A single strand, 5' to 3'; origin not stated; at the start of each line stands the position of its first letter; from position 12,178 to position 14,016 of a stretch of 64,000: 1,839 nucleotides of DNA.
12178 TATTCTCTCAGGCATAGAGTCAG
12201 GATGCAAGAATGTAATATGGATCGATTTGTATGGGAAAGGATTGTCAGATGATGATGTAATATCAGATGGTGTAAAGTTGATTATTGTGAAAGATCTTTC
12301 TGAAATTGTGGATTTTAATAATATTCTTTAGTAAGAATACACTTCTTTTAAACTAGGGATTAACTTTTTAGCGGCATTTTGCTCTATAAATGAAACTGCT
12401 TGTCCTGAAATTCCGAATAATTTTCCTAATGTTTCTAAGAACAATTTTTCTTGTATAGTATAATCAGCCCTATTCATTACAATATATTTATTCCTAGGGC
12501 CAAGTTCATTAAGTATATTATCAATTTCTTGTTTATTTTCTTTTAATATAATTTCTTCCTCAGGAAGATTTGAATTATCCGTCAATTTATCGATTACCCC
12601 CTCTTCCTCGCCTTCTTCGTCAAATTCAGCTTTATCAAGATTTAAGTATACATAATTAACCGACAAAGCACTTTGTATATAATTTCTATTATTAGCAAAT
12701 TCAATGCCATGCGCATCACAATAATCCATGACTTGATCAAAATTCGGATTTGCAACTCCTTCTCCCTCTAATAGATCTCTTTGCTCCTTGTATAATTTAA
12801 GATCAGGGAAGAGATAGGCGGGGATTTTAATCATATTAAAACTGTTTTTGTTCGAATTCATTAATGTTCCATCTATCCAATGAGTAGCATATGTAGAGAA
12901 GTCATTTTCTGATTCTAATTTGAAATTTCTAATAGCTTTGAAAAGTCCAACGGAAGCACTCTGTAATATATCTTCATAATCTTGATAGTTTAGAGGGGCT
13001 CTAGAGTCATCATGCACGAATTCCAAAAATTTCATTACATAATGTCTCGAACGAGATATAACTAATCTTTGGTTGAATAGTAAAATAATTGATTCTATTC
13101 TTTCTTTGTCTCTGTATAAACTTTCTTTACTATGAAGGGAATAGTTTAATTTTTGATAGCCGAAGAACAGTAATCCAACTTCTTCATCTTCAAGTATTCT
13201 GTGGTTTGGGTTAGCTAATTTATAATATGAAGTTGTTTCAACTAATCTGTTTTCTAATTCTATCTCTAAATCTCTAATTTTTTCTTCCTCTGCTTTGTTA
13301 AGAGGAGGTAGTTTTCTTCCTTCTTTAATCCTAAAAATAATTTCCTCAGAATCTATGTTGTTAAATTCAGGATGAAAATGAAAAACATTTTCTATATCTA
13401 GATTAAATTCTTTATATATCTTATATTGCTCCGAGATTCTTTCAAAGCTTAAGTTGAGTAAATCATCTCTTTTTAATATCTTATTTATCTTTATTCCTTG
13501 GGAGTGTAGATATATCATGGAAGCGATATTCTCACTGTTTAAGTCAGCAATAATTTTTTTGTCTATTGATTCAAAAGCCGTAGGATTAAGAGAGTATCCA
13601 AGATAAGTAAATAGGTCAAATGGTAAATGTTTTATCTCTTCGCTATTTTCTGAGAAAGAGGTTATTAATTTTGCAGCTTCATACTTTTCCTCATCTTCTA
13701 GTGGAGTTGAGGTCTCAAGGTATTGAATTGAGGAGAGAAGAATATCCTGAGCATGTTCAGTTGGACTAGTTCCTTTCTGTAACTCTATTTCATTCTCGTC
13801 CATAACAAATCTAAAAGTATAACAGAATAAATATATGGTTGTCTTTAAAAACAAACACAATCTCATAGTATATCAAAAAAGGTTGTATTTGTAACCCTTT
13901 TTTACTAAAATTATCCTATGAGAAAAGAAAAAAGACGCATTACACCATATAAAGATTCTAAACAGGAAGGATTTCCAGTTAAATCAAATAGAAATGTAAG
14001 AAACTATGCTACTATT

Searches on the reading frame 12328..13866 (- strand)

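Call 56: search_protein_families(library=ncbifam, proteins=[window:12328-13866:-], max_evalue=0.00001)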
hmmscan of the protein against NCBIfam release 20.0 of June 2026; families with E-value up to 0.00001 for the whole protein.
window:12328-13866:- (512 aa): 39 families (the best 25 are shown)
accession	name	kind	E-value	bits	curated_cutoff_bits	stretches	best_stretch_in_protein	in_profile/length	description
TIGR02393.1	RpoD_Cterm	equivalog_domain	3.1e-20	72.8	354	1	296-503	26-225/238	RNA polymerase sigma factor RpoD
TIGR02997.1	Sig70-cyanoRpoD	subfamily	1.3e-17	64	384.5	1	249-502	67-297/298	RNA polymerase sigma factor, RpoD/SigA family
TIGR02937.1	sigma70-ECF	superfamily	3.4e-17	62.6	42.9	1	276-502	17-161/165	sigma-70 family RNA polymerase sigma factor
NF004566.0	PRK05901.2-4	equivalog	1.5e-16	60.6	531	1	296-502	218-430/448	RNA polymerase sigma factor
TIGR02394.1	rpoS_proteo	equivalog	6e-16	58.8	378.7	1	265-506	55-274/285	RNA polymerase sigma factor RpoS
TIGR02392.1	rpoH_proteo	equivalog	1.2e-14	54.6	323.1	1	276-503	40-265/270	RNA polymerase sigma factor RpoH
NF005143.0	PRK06596.1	subfamily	3.7e-14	52.9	241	1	274-506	51-281/285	RNA polymerase factor sigma-32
TIGR02980.1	SigBFG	subfamily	6.1e-14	52.3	234.35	1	295-502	28-222/227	SigB/SigF/SigG family RNA polymerase sigma factor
NF004207.0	PRK05657.1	equivalog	6.8e-14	51.9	394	1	299-506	118-317/329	RNA polymerase sigma factor RpoS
NF005693.0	PRK07500.1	equivalog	1.6e-13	50.5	315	0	396-508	167-279/289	RNA polymerase factor sigma-32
NF041931.2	MzaA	equivalog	2.1e-13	50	800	1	296-502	501-701/726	MZA anti-phage system associated sigma-70 family RNA polymerase sigma factor MzaA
TIGR02885.1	spore_sigF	equivalog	5.4e-13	49.3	321.45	1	295-502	36-227/231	RNA polymerase sporulation sigma factor SigF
TIGR02479.1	FliA_WhiG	subfamily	5.9e-13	49.1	189.6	1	295-503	24-220/224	FliA/WhiG family RNA polymerase sigma factor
NF004471.0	PRK05803.1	subfamily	9.5e-13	47.9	252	1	411-508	133-230/235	RNA polymerase sporulation sigma factor SigK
NF006666.0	PRK09210.1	equivalog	2.1e-12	47.1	572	1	265-502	141-356/370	RNA polymerase sigma factor RpoD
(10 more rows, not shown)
